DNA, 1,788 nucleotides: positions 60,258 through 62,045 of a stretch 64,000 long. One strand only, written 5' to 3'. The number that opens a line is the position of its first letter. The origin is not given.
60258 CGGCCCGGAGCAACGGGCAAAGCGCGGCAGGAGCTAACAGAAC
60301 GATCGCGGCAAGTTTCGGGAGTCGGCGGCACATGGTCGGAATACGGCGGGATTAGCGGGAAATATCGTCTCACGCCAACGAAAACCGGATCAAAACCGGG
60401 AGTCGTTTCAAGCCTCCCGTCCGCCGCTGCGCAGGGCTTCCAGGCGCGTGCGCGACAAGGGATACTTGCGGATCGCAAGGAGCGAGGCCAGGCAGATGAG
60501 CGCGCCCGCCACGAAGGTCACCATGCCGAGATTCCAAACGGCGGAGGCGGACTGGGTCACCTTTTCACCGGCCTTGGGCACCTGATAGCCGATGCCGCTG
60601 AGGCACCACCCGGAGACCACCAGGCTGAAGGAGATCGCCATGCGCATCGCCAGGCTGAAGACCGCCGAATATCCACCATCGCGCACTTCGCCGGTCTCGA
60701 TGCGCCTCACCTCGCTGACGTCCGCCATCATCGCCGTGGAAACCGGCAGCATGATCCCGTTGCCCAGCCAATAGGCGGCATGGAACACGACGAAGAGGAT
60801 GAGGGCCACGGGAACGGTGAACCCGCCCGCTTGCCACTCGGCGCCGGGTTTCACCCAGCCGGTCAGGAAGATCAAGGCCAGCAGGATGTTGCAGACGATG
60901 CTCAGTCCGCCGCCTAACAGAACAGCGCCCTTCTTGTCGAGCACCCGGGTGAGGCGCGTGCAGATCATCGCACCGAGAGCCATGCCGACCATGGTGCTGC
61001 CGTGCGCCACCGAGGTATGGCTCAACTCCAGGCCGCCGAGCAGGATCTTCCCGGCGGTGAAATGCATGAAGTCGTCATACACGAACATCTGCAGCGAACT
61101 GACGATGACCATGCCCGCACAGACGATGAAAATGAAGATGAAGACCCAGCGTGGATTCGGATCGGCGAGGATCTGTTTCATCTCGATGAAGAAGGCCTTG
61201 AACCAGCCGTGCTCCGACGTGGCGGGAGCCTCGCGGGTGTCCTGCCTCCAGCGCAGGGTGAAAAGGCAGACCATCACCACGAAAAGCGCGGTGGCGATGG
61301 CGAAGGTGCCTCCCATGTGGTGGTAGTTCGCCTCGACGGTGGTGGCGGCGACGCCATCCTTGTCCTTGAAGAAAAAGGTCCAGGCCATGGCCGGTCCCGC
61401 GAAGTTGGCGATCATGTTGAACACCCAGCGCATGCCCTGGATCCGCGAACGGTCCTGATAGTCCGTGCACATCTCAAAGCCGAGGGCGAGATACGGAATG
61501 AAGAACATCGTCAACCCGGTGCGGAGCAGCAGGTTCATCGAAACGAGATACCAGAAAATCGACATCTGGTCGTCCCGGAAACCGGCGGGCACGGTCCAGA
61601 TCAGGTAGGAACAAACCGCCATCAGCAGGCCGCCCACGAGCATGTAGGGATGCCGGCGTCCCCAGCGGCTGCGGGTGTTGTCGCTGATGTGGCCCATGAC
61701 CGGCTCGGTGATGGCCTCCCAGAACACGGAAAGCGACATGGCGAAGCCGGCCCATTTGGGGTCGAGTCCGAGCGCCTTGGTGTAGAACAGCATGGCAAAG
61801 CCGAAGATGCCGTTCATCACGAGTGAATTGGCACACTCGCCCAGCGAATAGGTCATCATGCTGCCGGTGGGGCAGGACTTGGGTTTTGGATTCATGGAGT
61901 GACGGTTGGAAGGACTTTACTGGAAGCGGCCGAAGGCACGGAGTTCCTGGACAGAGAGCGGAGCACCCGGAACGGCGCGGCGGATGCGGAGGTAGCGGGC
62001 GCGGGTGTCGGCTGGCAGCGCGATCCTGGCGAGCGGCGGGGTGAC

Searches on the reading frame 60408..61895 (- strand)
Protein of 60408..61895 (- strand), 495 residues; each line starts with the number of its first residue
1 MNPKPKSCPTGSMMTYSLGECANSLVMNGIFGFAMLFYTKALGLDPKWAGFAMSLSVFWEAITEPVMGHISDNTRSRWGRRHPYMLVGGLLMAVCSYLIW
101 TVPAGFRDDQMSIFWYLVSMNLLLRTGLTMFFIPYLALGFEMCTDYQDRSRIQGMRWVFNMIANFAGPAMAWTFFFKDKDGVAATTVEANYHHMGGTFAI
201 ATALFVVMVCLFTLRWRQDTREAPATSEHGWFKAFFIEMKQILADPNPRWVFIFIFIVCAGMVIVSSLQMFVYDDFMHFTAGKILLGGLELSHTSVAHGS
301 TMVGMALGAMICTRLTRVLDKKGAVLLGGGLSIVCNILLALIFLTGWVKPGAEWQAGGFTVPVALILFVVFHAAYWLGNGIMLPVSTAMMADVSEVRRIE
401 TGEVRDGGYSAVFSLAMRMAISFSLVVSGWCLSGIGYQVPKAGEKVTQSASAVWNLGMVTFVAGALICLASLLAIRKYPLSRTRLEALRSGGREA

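Call 9: search_protein_families(library=ncbifam, proteins=[window:60408-61895:-])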
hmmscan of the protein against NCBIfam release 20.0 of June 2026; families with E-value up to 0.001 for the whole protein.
window:60408-61895:- (495 aa): 5 families
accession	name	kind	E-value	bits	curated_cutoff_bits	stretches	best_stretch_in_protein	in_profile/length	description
TIGR00792.1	gph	subfamily_domain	4.4e-35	121.2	231.35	1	14-486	2-428/437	glycoside-pentoside-hexuronide (GPH):cation symporter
NF007237.0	PRK09669.1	subfamily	3.8e-22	78.5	610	1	13-489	11-439/461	putative symporter YagG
NF007749.0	PRK10429.1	equivalog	3.9e-21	75.4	456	1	14-485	9-440/473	melibiose:sodium transporter MelB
NF007353.0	PRK09848.1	equivalog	2.2e-19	69.6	528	1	12-485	9-434/457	glucuronide transporter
NF008526.0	PRK11462.1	equivalog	4.8e-19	68.5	836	1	14-486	12-436/460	glycoside-pentoside-hexuronide family transporter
